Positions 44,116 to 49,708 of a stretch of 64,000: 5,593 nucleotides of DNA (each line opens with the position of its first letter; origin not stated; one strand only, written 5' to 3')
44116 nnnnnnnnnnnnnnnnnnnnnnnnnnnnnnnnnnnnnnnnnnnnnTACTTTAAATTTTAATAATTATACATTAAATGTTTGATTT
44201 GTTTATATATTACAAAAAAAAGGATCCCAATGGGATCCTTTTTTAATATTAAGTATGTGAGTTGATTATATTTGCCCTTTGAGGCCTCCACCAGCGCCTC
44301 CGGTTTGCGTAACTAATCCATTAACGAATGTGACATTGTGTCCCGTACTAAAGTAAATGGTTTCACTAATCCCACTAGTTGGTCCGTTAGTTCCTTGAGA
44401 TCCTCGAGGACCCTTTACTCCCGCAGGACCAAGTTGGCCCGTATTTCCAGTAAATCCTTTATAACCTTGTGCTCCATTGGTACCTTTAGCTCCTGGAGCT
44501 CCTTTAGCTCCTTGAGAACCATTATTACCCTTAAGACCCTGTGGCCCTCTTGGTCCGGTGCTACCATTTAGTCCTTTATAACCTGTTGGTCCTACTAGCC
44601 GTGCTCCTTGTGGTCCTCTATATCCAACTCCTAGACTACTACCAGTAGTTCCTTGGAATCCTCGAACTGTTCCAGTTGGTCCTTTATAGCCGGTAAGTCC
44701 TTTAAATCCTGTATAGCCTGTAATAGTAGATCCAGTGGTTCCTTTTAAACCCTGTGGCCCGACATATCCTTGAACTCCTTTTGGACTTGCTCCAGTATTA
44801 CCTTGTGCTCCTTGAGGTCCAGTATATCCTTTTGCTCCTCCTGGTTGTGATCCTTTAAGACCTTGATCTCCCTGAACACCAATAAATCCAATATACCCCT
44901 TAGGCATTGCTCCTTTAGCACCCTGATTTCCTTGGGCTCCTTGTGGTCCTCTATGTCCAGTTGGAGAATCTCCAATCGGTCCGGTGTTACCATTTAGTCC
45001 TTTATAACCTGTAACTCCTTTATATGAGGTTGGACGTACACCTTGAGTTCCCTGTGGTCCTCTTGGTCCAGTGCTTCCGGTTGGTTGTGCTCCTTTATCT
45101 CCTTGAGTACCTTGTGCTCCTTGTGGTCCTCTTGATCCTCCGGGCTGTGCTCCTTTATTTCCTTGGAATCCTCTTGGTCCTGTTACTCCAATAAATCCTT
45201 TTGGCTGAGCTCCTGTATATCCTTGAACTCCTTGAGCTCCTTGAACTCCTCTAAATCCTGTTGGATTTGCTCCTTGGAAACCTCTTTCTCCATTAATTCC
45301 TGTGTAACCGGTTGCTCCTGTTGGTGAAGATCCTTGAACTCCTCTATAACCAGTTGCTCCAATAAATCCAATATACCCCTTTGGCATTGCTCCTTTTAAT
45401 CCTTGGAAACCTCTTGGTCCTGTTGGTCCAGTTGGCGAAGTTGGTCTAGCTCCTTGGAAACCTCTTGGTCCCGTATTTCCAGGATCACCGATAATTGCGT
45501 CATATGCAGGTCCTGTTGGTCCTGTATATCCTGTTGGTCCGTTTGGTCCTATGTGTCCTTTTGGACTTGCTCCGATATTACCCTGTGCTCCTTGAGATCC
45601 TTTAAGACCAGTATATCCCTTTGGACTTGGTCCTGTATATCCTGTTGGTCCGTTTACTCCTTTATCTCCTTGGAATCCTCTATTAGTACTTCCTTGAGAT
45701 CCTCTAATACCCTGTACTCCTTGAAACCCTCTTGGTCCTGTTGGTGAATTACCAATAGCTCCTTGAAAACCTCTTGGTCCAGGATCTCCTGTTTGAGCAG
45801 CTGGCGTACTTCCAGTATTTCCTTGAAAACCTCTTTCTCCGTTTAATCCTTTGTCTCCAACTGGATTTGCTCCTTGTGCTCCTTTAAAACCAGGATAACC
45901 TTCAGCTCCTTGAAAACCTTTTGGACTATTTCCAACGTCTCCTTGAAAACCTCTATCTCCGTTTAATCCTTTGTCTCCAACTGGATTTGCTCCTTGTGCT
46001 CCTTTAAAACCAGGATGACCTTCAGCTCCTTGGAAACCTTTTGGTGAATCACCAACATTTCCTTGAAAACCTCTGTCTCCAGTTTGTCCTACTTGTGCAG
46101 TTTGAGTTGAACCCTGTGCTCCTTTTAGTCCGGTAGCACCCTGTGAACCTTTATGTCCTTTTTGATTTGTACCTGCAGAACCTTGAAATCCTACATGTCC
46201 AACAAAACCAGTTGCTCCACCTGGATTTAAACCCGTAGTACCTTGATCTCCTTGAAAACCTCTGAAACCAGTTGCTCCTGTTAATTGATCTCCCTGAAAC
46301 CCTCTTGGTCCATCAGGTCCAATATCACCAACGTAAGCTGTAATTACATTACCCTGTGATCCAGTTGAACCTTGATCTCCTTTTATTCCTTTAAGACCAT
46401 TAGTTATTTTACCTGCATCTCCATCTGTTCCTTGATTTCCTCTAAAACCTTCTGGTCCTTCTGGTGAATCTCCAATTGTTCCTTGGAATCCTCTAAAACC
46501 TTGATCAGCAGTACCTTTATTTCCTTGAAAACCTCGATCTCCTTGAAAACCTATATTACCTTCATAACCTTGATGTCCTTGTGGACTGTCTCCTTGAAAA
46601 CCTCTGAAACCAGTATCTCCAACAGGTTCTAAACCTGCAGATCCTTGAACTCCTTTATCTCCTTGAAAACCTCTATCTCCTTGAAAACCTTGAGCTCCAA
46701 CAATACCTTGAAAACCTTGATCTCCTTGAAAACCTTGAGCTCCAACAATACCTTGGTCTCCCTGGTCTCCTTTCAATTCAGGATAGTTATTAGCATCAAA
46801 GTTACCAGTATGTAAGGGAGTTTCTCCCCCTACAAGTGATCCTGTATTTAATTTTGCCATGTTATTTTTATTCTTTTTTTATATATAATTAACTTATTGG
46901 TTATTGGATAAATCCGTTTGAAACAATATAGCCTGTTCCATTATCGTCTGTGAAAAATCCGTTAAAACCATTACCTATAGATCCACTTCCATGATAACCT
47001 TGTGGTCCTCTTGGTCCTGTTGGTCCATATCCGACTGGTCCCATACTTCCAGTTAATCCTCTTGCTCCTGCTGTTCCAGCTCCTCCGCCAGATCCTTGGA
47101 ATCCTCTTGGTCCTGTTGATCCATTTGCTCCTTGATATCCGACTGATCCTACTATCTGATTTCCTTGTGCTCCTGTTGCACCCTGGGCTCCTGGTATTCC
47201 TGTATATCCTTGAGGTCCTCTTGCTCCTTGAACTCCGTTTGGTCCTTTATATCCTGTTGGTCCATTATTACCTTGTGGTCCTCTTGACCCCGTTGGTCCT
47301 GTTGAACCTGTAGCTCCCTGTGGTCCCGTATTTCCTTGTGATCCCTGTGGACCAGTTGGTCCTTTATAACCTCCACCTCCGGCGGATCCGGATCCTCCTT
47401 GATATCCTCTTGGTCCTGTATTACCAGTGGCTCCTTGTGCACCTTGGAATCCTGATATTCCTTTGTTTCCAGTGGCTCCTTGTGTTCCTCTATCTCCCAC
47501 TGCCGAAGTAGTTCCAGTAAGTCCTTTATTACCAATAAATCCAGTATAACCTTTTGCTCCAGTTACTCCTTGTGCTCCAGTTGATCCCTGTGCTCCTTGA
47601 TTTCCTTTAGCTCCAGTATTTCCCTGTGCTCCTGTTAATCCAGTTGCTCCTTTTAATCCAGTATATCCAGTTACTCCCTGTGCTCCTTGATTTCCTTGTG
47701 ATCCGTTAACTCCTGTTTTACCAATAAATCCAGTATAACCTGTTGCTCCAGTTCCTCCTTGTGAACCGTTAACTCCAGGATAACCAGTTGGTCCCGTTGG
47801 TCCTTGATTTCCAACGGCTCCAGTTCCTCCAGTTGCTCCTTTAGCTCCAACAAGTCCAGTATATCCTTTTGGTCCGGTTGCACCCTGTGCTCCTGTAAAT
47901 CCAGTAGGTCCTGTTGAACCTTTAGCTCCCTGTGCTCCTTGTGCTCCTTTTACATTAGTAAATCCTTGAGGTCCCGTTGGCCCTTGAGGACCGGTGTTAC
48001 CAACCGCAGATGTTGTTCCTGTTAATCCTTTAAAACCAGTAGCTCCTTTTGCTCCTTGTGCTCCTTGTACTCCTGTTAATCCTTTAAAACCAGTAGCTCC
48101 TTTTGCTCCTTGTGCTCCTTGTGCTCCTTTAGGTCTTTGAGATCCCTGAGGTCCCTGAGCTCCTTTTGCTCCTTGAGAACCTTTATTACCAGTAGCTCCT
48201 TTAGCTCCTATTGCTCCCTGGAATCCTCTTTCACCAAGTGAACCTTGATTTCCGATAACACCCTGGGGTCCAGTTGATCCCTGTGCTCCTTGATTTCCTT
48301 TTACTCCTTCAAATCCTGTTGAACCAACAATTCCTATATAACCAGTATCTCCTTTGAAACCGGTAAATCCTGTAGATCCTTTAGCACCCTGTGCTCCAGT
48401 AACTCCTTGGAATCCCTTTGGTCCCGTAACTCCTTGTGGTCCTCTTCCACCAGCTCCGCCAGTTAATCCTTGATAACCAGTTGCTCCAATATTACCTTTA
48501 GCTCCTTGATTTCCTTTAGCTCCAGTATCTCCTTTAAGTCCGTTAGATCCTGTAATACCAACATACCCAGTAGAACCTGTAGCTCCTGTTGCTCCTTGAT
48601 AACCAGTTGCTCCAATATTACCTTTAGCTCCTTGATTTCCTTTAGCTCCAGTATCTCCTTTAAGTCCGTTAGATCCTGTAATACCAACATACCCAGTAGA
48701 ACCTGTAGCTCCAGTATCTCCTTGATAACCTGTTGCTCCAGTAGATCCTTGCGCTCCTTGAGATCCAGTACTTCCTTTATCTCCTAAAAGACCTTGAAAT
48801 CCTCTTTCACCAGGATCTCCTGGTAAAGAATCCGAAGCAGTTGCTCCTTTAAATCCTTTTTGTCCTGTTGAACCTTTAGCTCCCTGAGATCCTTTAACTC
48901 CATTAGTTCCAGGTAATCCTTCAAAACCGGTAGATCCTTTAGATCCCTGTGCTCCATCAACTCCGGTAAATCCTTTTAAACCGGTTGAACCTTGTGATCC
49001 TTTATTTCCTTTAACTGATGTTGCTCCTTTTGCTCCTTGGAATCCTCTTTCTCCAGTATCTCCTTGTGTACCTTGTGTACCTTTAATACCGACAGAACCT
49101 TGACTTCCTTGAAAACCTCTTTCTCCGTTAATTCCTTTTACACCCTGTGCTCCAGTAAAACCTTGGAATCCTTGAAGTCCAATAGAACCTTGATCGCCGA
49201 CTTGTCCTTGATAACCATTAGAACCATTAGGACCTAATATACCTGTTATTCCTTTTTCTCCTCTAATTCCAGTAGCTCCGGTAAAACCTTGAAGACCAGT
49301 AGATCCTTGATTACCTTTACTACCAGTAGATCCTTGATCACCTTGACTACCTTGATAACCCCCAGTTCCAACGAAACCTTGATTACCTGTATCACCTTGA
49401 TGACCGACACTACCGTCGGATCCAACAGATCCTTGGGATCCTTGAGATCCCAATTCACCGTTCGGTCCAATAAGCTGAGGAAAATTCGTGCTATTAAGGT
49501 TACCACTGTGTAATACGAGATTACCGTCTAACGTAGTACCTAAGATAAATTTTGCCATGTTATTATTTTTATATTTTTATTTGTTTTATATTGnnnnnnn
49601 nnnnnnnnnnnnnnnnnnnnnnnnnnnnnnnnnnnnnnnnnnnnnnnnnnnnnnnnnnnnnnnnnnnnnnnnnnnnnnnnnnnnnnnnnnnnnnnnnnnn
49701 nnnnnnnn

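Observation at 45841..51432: Synchronised 14-triplet tandem duplications at the same rod position in all three chains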

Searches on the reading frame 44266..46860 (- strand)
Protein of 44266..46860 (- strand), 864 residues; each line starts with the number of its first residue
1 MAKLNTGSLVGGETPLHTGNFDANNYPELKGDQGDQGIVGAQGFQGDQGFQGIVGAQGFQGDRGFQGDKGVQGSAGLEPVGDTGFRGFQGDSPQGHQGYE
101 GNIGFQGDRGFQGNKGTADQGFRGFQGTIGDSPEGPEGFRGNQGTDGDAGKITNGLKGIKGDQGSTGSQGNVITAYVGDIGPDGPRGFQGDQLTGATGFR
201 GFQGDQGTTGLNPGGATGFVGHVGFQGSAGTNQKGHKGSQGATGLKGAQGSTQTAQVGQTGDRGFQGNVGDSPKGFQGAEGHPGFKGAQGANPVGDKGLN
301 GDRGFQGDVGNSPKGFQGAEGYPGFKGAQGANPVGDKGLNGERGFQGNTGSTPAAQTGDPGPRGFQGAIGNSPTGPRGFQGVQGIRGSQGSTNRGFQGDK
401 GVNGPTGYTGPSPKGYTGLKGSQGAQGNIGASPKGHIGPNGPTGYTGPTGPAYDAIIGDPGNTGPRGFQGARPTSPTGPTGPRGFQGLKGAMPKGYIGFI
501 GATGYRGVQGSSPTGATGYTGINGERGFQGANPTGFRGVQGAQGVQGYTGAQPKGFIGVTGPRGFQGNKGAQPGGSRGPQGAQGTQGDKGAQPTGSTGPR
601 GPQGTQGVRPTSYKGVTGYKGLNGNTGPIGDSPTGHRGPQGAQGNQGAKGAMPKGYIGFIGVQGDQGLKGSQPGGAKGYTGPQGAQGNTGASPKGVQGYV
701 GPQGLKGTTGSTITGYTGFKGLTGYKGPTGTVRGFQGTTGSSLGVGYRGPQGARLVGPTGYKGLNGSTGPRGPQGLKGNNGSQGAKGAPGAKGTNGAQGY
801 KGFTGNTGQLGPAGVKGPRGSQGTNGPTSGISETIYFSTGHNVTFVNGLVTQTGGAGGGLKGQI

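Call 19: search_protein_families(library=pfam, proteins=[window:44266-46860:-], max_evalue=0.001)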
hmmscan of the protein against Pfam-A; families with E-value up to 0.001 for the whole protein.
window:44266-46860:- (864 aa): 1 family
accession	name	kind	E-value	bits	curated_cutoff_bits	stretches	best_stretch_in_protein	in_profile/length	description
PF01391.23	Collagen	-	2.9e-67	222.7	27.2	2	769-827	1-59/60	Collagen triple helix repeat (20 copies)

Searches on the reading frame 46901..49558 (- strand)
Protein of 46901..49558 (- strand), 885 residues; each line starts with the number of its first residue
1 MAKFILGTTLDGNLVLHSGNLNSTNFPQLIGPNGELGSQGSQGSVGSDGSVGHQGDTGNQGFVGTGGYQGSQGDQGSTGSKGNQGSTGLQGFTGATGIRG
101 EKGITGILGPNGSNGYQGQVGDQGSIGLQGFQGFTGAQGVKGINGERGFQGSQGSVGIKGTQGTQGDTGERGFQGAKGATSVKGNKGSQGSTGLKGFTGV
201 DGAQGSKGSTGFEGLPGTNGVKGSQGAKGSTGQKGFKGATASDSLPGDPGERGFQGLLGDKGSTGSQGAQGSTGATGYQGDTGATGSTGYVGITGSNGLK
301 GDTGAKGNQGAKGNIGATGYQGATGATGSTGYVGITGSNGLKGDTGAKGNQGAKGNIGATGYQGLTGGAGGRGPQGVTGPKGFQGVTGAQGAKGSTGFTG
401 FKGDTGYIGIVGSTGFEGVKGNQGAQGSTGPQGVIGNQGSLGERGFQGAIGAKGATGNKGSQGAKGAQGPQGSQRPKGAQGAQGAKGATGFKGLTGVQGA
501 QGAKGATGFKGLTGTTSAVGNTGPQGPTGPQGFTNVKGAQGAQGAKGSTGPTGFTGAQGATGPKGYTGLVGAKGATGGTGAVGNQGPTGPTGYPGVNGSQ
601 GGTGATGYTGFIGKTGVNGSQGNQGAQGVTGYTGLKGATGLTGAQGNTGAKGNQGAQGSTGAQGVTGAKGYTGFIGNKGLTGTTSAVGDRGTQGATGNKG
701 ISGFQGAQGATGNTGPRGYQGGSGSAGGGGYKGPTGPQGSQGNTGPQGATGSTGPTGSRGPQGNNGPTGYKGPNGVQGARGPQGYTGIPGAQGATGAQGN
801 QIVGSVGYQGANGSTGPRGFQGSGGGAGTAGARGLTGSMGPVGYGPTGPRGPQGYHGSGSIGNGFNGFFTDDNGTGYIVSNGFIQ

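Call 19: search_protein_families(library=pfam, proteins=[window:46901-49558:-], max_evalue=0.001)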
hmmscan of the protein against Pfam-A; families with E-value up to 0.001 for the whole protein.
window:46901-49558:- (885 aa): 1 family
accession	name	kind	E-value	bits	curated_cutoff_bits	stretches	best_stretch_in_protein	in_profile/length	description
PF01391.23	Collagen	-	1.7e-115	377.2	27.2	5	625-682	1-58/60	Collagen triple helix repeat (20 copies)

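Call 39: find_homologous_proteins(query=window:46901-49558:-, max_evalue=1e-50)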
Query window:46901-49558:- (885 aa): 197 proteins with E <= 1e-50 among 8000 candidates; the best 120 are listed.
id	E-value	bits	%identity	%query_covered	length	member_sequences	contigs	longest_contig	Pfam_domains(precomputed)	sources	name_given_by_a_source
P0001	1.8e-98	349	42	74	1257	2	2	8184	PF01391.24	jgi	jgi:hypothetical protein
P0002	1.1e-95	340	46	69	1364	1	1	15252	PF01391.24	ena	-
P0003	2.2e-95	339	42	70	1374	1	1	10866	PF01391.24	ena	-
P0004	1.3e-86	310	48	51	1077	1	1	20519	PF01391.24,PF00754.32,PF13385.14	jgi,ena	-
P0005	9.0e-85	304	40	58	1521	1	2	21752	PF01391.24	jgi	jgi:hypothetical protein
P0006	4.9e-83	298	39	26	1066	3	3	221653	PF01391.24,PF13884.12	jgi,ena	jgi:hypothetical protein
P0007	1.2e-81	293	48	72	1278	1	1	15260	PF01391.24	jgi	jgi:hypothetical protein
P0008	3.6e-81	292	41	53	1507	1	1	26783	PF01391.24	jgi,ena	-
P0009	1.2e-80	290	48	72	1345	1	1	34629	PF01391.24,PF26696.1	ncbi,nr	ncbi:MAG: hypothetical protein PHT69_13135, partial [Bacteroidales bacterium]|nr:hypothetical protei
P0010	2.7e-79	285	42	79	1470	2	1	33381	PF01391.24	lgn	-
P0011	5.2e-78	281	47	48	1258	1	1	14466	PF01391.24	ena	-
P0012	4.0e-76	275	37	90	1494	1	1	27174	PF01391.24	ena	-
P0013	9.0e-76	274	34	88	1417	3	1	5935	PF01391.24,PF13306.13,PF16378.11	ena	-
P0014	1.2e-74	270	39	49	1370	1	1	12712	PF01391.24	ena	-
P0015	1.2e-73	267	35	60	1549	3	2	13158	PF01391.24,PF13884.12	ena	-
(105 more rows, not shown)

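Call 40: find_homologous_proteins(query=window:46901-49558:-, region=1-45, max_evalue=0.001)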
Query window:46901-49558:-, residues 1-45: 23 candidates shared short words with the query, none scored E <= 0.001.
